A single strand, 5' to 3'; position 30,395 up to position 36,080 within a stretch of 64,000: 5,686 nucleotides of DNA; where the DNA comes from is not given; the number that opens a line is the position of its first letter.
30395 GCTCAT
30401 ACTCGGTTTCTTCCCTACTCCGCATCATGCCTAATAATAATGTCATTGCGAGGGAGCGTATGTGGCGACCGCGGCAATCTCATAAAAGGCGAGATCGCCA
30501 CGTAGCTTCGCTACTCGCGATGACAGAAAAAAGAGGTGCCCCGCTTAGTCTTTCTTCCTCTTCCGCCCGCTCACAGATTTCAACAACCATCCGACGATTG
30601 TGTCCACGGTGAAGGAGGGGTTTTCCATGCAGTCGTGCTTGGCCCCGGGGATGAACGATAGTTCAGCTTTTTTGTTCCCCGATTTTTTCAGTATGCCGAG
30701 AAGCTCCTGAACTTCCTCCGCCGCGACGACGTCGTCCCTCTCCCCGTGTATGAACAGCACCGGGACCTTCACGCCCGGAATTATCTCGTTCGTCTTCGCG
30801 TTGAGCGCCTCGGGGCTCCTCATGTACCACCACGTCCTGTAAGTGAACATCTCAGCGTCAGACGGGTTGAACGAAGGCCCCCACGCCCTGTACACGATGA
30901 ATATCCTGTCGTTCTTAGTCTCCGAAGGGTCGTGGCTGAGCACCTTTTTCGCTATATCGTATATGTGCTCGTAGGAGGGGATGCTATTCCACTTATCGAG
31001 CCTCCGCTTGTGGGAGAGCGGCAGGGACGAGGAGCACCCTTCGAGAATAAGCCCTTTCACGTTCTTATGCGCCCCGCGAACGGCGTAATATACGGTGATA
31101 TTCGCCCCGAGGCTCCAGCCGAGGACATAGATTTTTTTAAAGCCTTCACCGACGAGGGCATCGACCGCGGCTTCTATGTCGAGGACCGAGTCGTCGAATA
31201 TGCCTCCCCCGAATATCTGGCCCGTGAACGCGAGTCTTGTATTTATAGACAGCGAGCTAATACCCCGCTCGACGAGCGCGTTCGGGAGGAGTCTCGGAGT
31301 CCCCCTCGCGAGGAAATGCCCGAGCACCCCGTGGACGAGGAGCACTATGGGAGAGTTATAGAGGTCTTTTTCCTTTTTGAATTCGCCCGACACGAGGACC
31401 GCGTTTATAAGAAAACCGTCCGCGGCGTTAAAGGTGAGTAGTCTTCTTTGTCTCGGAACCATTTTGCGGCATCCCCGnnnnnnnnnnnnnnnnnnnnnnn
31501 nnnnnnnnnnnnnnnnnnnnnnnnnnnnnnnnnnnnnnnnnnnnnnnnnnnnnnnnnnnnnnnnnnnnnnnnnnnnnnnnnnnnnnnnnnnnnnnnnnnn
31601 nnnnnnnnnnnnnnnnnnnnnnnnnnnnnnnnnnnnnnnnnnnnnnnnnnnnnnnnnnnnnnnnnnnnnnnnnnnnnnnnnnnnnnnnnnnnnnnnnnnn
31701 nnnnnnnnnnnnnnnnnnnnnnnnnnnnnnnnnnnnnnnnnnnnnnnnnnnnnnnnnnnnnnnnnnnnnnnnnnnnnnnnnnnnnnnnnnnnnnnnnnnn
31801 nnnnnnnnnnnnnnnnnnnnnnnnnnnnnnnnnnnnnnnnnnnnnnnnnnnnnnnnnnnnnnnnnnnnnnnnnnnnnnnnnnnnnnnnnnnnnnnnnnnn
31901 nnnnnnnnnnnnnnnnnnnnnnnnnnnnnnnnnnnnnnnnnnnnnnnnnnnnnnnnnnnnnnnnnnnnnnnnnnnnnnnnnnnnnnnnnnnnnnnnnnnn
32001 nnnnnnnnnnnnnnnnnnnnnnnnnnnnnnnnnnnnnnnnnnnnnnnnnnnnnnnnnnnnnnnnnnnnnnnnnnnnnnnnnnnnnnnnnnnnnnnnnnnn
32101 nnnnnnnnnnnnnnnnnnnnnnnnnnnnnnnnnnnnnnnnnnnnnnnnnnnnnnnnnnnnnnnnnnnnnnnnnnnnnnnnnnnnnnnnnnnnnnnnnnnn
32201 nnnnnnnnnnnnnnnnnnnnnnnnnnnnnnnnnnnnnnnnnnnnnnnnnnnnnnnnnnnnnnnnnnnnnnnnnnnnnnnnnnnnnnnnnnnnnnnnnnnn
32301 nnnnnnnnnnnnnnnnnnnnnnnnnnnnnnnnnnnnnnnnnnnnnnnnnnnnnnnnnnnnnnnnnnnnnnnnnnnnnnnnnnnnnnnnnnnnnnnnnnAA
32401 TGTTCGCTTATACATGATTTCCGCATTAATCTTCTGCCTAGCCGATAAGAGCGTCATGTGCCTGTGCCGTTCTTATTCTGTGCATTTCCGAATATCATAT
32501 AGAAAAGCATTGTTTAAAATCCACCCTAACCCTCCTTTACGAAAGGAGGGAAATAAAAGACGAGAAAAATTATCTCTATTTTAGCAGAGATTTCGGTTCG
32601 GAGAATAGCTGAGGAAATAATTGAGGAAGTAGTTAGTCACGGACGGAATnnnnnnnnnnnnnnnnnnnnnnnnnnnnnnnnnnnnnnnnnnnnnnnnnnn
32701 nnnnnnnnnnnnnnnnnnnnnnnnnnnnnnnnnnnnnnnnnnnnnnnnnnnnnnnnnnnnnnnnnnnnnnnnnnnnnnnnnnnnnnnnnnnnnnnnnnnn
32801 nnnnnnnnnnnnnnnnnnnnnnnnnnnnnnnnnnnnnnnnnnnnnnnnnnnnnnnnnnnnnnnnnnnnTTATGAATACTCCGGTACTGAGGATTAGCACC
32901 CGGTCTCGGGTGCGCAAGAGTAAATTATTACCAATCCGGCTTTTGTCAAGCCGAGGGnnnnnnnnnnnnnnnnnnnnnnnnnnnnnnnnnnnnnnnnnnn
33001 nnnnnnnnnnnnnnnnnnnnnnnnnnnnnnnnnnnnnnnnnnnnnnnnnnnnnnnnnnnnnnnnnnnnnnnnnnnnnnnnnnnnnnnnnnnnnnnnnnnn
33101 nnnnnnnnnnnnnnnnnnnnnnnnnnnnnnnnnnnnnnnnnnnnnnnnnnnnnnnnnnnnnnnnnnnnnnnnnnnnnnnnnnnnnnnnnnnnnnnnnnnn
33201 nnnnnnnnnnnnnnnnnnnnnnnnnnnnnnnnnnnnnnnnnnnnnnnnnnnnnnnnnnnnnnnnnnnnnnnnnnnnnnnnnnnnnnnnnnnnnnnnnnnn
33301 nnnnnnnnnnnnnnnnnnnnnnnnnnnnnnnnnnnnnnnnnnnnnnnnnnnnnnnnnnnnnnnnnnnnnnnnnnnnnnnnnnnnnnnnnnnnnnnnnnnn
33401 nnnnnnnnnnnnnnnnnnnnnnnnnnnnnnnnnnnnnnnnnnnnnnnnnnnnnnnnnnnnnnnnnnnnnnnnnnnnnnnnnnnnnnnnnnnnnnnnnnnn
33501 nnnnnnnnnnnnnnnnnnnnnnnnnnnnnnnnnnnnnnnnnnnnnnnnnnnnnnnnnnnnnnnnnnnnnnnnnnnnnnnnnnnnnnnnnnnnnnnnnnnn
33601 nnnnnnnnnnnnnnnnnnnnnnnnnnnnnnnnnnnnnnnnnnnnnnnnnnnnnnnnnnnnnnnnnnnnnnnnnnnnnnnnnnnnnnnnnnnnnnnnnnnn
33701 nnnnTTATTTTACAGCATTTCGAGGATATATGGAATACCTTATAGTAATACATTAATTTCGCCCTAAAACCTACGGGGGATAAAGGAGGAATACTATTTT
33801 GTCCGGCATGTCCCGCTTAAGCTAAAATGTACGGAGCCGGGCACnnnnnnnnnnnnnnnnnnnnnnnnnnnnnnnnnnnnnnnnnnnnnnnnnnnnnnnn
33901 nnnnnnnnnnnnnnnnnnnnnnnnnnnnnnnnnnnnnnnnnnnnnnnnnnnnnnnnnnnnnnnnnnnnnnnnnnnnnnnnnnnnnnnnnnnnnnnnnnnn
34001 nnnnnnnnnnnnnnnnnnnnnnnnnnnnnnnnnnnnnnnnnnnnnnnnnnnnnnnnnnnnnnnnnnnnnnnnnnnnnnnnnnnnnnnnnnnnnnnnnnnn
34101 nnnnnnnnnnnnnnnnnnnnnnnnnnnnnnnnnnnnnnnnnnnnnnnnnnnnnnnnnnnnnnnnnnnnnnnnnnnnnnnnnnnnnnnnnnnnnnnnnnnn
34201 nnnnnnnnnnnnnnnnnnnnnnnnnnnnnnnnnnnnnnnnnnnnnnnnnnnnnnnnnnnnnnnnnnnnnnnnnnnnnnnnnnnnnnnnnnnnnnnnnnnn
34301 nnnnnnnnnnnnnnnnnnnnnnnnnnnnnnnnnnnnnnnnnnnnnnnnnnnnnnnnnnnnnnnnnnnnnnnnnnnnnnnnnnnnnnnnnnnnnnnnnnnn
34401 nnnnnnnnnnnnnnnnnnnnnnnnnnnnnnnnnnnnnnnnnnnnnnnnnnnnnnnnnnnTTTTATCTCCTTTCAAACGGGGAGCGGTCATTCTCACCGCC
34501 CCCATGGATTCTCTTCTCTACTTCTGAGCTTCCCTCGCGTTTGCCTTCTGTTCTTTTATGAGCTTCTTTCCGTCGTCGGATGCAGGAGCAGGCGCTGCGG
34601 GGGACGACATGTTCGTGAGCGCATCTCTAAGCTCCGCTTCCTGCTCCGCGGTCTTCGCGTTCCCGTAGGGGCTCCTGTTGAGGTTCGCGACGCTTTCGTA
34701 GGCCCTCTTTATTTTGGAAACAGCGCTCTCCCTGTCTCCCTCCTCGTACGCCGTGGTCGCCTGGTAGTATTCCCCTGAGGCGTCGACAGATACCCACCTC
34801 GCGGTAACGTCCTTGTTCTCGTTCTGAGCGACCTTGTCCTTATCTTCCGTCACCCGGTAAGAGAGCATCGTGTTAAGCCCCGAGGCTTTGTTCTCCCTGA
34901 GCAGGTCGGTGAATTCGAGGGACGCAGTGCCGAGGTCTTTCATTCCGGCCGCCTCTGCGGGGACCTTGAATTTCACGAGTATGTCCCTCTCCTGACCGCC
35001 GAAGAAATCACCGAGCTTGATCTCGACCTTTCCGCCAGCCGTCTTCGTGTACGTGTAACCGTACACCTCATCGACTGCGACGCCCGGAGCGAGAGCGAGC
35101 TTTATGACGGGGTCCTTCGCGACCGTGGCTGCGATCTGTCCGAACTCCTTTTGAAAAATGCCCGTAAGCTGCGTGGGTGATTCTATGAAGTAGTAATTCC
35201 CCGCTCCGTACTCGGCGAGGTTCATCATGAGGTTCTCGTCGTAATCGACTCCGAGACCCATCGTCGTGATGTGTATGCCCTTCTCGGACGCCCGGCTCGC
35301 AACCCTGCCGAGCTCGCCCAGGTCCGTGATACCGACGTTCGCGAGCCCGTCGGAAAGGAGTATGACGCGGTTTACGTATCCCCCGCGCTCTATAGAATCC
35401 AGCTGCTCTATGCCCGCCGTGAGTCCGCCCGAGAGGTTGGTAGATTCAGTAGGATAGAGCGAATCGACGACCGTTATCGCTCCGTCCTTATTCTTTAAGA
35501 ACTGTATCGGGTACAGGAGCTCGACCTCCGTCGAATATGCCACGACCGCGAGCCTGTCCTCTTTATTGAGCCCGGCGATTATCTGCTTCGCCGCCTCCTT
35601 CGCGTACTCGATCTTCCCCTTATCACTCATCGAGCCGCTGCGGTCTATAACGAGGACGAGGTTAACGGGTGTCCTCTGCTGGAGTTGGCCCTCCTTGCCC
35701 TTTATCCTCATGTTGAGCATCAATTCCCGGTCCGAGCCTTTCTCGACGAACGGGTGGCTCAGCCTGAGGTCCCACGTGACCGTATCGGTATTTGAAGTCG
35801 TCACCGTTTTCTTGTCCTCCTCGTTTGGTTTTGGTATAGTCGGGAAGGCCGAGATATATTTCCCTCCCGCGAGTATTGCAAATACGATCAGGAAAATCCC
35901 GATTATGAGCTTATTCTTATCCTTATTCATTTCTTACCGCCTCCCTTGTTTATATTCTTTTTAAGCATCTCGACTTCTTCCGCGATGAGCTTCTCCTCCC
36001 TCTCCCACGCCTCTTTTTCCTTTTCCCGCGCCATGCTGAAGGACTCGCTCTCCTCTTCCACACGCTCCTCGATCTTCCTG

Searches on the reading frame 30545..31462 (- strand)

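Call 61: search_protein_families(library=pfam, proteins=[window:30545-31462:-], max_evalue=1e-8)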
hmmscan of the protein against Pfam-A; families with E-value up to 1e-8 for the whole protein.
window:30545-31462:- (305 aa): 1 family
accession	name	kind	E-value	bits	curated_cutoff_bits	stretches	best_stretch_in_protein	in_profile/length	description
PF12146.15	Hydrolase_4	-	1.9e-11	44.1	27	0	87-146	53-112/239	Serine aminopeptidase, S33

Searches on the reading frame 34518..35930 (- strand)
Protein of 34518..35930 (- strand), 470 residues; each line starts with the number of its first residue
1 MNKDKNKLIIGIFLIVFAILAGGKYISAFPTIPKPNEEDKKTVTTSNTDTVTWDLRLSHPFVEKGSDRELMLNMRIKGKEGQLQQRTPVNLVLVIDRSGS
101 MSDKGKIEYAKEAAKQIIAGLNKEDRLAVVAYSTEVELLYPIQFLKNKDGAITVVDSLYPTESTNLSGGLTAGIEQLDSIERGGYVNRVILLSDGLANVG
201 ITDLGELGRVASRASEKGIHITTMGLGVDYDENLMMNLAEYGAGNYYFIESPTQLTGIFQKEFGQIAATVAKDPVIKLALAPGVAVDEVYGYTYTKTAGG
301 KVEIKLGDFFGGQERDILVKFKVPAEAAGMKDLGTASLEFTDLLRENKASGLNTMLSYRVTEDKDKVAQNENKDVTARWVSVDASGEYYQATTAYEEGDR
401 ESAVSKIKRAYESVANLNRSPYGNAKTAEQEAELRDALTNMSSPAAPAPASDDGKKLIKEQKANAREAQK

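Call 61: search_protein_families(library=pfam, proteins=[window:34518-35930:-], max_evalue=1e-8)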
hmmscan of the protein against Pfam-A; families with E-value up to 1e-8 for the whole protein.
window:34518-35930:- (470 aa): 3 families
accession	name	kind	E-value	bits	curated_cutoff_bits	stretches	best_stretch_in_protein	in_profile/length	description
PF00092.34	VWA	-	5.2e-22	79.3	23.8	1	90-260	1-173/174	von Willebrand factor type A domain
PF13519.12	VWA_2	-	6.7e-14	52.9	27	1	91-195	1-106/107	von Willebrand factor type A domain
PF13768.12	VWA_3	-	5.7e-13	49.6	27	1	90-248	2-155/155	von Willebrand factor type A domain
